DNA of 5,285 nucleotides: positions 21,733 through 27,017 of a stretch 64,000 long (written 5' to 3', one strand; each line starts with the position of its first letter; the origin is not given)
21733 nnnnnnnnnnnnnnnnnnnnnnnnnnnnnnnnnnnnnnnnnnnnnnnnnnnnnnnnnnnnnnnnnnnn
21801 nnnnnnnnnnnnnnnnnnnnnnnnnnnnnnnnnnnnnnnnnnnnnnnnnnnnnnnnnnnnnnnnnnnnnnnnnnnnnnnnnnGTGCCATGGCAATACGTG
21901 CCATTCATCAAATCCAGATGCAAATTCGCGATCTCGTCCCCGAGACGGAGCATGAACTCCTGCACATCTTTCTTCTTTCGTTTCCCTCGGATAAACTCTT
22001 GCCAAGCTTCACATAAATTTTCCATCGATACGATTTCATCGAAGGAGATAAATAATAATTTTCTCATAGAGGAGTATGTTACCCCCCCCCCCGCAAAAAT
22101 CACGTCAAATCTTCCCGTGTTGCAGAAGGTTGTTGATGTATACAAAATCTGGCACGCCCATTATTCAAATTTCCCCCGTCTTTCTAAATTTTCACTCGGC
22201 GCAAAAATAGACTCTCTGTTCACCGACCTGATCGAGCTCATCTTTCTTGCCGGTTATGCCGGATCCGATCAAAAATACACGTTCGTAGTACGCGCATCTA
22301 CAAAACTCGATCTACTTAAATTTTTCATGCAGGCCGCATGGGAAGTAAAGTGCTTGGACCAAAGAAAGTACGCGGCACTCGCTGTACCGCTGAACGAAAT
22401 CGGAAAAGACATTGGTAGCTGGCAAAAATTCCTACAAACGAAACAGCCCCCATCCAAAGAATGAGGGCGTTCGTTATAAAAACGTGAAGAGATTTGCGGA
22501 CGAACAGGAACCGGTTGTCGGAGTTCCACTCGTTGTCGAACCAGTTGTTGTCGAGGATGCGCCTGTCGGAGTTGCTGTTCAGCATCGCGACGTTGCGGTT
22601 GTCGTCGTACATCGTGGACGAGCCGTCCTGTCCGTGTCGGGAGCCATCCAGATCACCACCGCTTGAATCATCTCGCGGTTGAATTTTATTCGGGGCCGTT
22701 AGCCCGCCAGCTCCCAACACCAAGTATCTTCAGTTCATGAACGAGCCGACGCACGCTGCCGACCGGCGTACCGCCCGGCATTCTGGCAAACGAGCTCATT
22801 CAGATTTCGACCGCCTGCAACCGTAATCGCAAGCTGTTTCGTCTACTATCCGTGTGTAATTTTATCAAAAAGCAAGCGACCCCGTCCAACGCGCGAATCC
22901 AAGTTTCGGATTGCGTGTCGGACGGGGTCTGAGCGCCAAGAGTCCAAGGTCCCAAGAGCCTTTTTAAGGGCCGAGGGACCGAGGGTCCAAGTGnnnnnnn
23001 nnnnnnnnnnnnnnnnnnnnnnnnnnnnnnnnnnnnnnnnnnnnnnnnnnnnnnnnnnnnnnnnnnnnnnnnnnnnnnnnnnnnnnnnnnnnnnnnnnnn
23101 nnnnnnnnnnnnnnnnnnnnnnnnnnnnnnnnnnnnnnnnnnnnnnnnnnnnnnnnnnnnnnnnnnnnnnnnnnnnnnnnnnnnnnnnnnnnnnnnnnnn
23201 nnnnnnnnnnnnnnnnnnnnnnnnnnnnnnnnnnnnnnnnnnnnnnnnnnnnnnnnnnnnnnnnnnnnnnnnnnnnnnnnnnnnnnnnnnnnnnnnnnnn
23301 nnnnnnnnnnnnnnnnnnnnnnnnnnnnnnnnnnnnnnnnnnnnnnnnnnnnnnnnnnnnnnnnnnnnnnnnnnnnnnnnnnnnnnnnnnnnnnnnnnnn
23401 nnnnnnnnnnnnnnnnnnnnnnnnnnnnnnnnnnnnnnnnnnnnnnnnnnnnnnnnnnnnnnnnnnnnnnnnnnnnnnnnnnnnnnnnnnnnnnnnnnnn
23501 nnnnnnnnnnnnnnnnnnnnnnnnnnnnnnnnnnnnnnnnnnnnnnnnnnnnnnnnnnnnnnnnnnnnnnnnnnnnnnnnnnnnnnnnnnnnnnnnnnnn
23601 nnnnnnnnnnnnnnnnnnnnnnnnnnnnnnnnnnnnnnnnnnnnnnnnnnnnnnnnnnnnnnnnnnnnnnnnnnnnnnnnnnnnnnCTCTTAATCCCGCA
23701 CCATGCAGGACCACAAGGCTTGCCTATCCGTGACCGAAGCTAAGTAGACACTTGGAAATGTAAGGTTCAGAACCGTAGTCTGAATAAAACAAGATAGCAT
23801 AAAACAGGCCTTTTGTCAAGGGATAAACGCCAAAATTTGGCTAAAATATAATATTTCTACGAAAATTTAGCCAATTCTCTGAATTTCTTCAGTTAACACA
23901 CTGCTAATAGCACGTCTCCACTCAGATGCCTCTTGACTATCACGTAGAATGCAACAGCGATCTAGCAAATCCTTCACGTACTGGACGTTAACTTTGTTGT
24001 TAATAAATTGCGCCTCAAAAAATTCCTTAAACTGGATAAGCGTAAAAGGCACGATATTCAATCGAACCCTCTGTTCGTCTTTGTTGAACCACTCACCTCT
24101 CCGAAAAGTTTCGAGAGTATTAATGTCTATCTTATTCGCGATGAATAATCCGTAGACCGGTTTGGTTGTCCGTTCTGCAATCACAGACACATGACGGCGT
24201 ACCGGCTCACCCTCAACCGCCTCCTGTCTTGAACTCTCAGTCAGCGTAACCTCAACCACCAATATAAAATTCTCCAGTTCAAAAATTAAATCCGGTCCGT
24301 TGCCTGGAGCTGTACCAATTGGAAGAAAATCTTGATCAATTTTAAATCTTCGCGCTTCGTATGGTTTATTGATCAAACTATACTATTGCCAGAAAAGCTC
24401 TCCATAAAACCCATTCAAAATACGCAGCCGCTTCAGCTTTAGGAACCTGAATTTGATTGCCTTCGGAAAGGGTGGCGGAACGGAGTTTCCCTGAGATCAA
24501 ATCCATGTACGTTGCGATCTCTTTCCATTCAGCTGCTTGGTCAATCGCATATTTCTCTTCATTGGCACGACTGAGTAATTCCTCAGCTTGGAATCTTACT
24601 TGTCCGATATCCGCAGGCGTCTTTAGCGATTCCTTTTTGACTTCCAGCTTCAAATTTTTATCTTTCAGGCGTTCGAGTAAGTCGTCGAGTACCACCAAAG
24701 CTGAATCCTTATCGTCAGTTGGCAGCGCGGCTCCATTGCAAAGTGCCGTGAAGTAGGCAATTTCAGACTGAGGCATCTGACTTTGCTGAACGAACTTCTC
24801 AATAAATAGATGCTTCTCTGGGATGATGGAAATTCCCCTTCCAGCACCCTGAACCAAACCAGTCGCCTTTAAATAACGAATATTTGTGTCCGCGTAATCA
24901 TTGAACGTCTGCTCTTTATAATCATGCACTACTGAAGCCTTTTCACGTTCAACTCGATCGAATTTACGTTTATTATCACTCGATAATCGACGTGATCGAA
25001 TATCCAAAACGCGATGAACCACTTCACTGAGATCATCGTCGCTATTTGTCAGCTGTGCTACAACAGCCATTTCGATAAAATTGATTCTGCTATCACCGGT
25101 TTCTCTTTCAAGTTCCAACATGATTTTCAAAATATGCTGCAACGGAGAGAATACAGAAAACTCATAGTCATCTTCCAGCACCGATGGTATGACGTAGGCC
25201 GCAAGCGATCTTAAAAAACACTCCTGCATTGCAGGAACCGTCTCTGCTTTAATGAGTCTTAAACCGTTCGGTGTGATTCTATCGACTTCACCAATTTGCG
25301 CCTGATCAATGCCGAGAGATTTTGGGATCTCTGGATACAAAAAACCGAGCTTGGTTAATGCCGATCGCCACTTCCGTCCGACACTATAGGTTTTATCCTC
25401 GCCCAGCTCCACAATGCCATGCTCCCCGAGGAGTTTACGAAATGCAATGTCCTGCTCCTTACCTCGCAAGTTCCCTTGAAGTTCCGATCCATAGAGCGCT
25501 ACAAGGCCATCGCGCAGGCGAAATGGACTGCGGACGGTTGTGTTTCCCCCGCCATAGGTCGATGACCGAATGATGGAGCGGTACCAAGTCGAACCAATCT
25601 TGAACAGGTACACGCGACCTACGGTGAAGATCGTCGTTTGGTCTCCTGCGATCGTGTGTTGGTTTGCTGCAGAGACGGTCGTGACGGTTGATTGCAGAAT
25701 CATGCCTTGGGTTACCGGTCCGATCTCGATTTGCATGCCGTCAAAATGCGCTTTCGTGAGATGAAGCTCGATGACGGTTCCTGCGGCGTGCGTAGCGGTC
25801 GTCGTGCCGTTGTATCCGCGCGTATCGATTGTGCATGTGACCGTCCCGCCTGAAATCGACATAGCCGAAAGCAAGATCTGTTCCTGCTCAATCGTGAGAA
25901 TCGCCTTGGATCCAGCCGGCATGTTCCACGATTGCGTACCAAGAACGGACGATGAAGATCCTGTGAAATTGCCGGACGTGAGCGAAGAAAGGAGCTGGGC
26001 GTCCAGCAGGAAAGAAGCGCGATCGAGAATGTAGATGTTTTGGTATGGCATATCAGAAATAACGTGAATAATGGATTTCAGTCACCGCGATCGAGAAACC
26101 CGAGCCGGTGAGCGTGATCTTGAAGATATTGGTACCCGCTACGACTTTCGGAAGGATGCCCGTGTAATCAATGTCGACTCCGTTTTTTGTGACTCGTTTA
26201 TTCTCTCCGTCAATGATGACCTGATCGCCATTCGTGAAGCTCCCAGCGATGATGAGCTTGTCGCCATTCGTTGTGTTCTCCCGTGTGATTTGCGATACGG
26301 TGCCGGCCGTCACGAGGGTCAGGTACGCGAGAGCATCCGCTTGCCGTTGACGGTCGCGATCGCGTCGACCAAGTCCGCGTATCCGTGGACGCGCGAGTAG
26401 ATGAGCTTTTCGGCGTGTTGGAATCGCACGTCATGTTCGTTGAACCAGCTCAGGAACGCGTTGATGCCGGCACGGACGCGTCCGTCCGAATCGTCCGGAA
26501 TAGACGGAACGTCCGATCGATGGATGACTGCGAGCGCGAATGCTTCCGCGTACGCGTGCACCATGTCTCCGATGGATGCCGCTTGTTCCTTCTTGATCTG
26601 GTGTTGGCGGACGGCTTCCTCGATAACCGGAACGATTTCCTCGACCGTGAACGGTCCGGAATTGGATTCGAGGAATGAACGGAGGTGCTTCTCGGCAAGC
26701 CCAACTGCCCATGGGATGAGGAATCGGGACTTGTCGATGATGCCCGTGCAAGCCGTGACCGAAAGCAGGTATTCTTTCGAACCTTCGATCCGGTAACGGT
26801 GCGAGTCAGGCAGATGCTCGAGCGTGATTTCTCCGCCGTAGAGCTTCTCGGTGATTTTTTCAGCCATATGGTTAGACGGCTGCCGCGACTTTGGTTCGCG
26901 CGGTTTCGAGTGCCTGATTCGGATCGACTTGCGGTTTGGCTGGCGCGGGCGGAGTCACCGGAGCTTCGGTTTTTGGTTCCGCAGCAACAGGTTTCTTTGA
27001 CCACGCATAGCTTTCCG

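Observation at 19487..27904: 8.4-kb integrase-bearing island inserted in the 3' end of ribosomal protein gene rpsI, flanked by 20-bp direct repeats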

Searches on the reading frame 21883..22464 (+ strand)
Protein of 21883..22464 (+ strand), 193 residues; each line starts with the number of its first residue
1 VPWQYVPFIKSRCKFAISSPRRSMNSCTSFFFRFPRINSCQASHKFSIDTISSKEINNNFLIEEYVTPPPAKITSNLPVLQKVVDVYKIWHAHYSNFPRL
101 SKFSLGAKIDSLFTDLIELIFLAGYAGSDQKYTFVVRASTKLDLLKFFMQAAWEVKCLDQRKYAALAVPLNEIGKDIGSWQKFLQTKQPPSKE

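Call 6: search_protein_families(library=pfam, proteins=[window:21883-22464:+], max_evalue=0.01)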
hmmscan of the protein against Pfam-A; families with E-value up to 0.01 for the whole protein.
window:21883-22464:+ (193 aa): 1 family
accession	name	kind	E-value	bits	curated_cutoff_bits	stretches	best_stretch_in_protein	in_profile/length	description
PF22296.2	bAvd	-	2.5e-12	47.7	40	1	80-183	4-106/107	bAvd-like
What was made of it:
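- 22087..22464 (+): DGR accessory protein bAvd, on the strand opposite to TR, RT and the target. Pfam bAvd 2.5e-12 (call 6).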

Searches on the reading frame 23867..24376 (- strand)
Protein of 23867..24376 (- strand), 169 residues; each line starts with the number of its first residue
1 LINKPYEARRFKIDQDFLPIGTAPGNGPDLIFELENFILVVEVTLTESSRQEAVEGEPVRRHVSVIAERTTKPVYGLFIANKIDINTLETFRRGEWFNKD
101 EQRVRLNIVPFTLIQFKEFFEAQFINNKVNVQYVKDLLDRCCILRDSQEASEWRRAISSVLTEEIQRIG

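Call 6: search_protein_families(library=pfam, proteins=[window:23867-24376:-], max_evalue=0.01)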
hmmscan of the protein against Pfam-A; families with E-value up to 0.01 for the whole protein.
window:23867-24376:- (169 aa): 2 families
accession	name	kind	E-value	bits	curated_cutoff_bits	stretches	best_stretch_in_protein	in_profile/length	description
PF09491.16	RE_AlwI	-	1.1e-46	160.1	23.1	1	2-118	321-440/441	AlwI restriction endonuclease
PF07278.17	DUF1441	-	0.0026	18.1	35.1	1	53-121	30-96/147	Protein of unknown function (DUF1441)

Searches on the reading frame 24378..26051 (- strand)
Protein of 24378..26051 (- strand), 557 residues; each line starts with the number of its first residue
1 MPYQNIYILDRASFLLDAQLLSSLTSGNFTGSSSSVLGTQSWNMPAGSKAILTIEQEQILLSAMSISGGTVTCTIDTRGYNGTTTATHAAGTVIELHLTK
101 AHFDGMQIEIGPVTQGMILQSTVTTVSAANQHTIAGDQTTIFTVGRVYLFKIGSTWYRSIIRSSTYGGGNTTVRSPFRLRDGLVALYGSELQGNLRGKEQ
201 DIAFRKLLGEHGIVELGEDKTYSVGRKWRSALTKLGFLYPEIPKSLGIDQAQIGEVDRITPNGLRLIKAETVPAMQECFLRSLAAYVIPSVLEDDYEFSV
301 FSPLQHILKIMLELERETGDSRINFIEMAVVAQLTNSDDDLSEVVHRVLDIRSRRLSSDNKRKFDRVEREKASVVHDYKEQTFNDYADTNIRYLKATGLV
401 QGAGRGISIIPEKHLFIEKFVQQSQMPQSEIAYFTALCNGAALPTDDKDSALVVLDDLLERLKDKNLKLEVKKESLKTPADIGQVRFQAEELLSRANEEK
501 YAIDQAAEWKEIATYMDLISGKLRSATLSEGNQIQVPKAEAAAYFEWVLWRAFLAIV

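Call 6: search_protein_families(library=pfam, proteins=[window:24378-26051:-], max_evalue=0.01)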
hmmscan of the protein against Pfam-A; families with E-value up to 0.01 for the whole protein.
window:24378-26051:- (557 aa): 1 family
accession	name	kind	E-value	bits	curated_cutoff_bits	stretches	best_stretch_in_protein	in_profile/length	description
PF09491.16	RE_AlwI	-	5e-69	233.8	23.1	1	233-556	1-317/441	AlwI restriction endonuclease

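Call 53: search_protein_families(library=phrogs, proteins=[window:24378-26051:-], max_evalue=0.001)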
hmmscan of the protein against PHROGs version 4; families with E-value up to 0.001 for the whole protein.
window:24378-26051:- (557 aa): 1 family
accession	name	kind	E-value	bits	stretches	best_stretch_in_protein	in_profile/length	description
phrog_7578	-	unknown function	0.00021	21.4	1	40-95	42-98/300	-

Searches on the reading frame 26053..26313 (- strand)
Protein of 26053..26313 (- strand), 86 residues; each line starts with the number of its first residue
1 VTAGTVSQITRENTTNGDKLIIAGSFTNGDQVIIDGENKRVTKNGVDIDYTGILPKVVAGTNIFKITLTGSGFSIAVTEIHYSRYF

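Call 6: search_protein_families(library=pfam, proteins=[window:26053-26313:-], max_evalue=0.01)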
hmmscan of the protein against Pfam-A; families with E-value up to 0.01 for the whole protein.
window:26053-26313:- (86 aa): 1 family
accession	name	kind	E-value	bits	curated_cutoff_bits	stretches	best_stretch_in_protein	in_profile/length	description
PF22768.1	SPP1_Dit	-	2.6e-06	28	25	1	4-50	16-66/97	Siphovirus-type tail component, C-terminal domain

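Call 53: search_protein_families(library=phrogs, proteins=[window:26053-26313:-], max_evalue=0.001)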
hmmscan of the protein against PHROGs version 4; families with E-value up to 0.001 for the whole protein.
window:26053-26313:- (86 aa): 3 families
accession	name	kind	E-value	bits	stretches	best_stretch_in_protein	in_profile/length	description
phrog_33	-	tail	9.9e-09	35.8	1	5-78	203-270/651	distal tail protein Dit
phrog_31951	-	unknown function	4.9e-05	24.4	1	4-83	88-169/173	-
phrog_202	-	tail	0.00036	20.5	1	19-66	453-493/523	distal tail protein Dit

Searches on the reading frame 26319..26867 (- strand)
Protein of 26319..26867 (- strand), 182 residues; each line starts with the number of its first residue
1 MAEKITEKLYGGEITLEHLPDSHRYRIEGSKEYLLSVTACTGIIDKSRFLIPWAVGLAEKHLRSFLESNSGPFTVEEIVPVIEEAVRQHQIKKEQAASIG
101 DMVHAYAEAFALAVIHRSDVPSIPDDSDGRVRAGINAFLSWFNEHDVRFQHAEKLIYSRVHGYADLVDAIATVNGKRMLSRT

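Call 6: search_protein_families(library=pfam, proteins=[window:26319-26867:-], max_evalue=0.01)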
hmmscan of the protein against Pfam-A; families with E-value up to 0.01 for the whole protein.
window:26319-26867:- (182 aa): 0 families

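Call 53: search_protein_families(library=phrogs, proteins=[window:26319-26867:-], max_evalue=0.001)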
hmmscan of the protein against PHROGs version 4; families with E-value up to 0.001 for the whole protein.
window:26319-26867:- (182 aa): 1 family
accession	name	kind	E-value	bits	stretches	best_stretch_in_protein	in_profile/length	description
phrog_298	-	DNA, RNA and nucleotide metabolism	5.1e-17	63.2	1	12-178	45-181/293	exonuclease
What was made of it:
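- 26319..26867 (-): Phage exonuclease truncated at 182 aa (259 aa in relatives). This is the left edge of the internal deletion. PHROG 298 exonuclease (call 53).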
